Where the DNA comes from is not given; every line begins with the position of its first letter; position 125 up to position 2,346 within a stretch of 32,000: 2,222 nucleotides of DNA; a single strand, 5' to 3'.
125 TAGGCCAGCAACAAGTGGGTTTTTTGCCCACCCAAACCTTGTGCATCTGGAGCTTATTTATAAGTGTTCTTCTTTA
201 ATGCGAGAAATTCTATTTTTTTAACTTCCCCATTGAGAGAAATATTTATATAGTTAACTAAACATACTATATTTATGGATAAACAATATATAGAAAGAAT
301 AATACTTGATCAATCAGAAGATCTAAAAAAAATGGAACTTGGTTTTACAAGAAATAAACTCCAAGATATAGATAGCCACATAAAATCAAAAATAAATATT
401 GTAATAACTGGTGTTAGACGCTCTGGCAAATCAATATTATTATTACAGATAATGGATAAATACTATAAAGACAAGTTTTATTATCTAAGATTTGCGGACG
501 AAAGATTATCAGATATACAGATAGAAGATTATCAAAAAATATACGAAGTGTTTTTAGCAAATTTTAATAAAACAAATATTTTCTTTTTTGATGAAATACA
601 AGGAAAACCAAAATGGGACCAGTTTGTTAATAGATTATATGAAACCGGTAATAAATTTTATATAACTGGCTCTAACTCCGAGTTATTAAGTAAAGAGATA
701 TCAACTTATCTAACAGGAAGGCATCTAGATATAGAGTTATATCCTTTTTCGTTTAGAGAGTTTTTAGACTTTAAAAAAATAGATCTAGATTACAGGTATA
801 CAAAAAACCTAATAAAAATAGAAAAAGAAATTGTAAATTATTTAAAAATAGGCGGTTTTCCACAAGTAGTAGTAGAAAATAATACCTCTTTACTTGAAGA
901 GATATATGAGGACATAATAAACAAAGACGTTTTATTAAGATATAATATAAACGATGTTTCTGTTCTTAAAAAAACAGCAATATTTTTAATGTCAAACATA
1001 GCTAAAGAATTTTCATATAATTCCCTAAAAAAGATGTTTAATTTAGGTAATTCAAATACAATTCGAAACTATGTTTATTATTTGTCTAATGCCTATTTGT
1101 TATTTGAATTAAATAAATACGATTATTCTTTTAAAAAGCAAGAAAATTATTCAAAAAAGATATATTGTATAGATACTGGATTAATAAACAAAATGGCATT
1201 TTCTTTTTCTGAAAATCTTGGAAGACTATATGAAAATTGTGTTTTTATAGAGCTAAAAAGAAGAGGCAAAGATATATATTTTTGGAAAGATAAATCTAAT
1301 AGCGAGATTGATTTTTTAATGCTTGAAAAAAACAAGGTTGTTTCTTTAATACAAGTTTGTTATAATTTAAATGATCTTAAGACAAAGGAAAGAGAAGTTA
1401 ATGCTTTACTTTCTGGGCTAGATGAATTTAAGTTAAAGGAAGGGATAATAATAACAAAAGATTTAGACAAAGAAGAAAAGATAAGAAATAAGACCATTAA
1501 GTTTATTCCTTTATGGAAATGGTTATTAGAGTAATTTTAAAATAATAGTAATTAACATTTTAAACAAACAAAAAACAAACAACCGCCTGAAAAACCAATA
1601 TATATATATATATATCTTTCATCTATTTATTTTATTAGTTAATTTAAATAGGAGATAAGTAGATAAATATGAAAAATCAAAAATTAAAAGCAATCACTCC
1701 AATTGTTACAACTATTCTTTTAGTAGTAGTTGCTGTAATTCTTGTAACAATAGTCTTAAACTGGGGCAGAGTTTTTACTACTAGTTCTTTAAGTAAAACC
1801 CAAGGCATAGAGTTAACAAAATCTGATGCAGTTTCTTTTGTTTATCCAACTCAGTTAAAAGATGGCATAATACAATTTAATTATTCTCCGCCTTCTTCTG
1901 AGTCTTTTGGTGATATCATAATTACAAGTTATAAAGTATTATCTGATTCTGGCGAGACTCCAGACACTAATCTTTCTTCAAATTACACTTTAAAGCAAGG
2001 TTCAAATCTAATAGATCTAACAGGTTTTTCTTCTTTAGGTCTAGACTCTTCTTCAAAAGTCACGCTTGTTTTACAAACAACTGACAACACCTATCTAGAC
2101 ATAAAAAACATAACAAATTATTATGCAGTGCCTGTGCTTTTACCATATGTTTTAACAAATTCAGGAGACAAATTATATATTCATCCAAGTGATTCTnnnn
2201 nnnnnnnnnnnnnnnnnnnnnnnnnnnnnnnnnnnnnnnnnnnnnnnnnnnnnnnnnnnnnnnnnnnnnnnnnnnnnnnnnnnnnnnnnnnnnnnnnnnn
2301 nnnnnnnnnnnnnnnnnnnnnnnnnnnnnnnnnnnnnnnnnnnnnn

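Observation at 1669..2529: The diversified protein is pilin-like: an archaeal type IV pilin-type N-terminus fused to a DUF1566/CLec-like VR domain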

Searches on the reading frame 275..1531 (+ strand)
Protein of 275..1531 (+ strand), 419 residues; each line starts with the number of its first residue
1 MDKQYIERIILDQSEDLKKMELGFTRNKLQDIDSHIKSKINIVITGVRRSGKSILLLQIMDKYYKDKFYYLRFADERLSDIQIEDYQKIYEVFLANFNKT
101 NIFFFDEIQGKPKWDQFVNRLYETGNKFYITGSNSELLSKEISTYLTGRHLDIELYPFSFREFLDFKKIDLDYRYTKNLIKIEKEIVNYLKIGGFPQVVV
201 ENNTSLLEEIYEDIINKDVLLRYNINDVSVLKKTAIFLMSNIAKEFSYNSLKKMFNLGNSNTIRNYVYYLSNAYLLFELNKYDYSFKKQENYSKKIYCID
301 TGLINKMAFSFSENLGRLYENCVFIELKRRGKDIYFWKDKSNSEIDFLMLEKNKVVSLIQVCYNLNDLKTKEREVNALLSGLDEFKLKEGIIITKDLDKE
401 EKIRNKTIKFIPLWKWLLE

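Call 3: search_protein_families(library=pfam, proteins=[window:275-1531:+], max_evalue=1)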
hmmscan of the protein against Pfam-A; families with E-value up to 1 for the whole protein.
window:275-1531:+ (419 aa): 8 families
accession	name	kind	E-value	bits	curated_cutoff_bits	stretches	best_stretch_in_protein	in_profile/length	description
PF13173.12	AAA_14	-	4.9e-36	124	27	1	42-164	5-129/129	AAA domain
PF13635.12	DUF4143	-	6.7e-25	88.1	28.1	1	217-363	2-159/160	Domain of unknown function (DUF4143)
PF20720.3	nSTAND3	-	0.00019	21.6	27.2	1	29-116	7-82/155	Novel STAND NTPase 3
PF01637.24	ATPase_2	-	0.0043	17.3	33.2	1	40-102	21-87/225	ATPase domain predominantly from Archaea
PF10236.15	DAP3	-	0.015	15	23.1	1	29-61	14-45/311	Mitochondrial ribosomal death-associated protein 3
PF00437.27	T2SSE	-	0.029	13.5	24.9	1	8-62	110-165/370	Type II/IV secretion system protein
PF10892.13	DUF2688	-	0.038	13.9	25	0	39-56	2-19/56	Protein of unknown function (DUF2688)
PF14553.12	YqbF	-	0.23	11.7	27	0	181-203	20-42/43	YqbF, hypothetical protein domain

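Call 46: find_encoding_contigs(protein=window:275-1531:+, flank=10000, max_places=2)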
Protein window:275-1531:+ (419 aa): 4 contigs read that carry it; 2 places shown.
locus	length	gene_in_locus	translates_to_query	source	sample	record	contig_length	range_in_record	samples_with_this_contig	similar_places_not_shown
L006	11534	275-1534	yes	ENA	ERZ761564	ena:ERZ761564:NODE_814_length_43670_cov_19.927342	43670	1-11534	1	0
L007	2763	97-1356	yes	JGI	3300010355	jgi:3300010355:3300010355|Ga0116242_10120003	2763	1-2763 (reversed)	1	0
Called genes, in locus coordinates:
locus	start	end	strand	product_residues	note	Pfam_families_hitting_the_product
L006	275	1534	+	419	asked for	PF13173:AAA_14, PF13635:DUF4143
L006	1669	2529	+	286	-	PF07603:Lcl_C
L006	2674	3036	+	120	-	PF22296:bAvd (weak)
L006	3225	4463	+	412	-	PF00078:RVT_1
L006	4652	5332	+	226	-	PF22199:FKBP26_IF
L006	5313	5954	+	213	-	PF00227:Proteasome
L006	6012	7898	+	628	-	PF17214:KH_TffA, PF00753:Lactamase_B, PF16661:Lactamase_B_6, PF23023:Anti-Pycsar_Apyc1, PF12706:Lactamase_B_2 (weak), PF10996:Beta-Casp, PF07521:RMMBL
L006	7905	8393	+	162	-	PF13207:AAA_17 (faint), PF13238:AAA_18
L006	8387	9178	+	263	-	-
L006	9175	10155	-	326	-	PF01866:Diphthamide_syn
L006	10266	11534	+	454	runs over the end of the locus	PF01909:NTP_transf_2, PF09249:tRNA_NucTransf2, PF21133:CAA_C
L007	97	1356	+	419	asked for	PF13173:AAA_14, PF13635:DUF4143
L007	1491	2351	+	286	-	PF07603:Lcl_C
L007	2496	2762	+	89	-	?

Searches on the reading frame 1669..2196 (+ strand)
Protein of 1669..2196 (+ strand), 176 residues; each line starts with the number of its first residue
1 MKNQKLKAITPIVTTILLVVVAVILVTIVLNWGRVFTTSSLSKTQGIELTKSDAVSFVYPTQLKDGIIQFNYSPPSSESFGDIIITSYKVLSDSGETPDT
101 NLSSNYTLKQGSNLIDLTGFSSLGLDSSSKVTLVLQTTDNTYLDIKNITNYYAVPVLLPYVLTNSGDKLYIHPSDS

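Call 42: search_protein_representatives(protein=window:1669-2196:+)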
Query: 176 residues. Proteins with E-value up to 0.001 (for the whole library): 161; up to 1e-10: 46; up to 1e-30: 10. The best 150 are listed.
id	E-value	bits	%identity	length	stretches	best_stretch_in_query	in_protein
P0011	1.1e-62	226.8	68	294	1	3-176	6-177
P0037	2.2e-41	157.6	47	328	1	4-174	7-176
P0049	1.2e-38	148.6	53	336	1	4-161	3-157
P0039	3.0e-37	144.2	50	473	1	3-161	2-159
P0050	3.1e-37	144.1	52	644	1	3-149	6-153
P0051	4.7e-37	143.5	51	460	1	5-153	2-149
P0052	3.6e-36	140.7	48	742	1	1-159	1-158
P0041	5.4e-36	140.1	52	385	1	3-151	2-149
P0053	5.0e-33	130.4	50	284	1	7-151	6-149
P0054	3.6e-31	124.4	55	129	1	3-127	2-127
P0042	3.4e-29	118.0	43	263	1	3-153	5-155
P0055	2.3e-27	112.1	38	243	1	5-155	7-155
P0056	8.2e-27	110.2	53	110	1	3-105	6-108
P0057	1.5e-26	109.4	41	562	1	7-159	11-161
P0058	6.9e-25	104.0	43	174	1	4-147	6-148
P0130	1.9e-06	44.1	35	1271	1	6-152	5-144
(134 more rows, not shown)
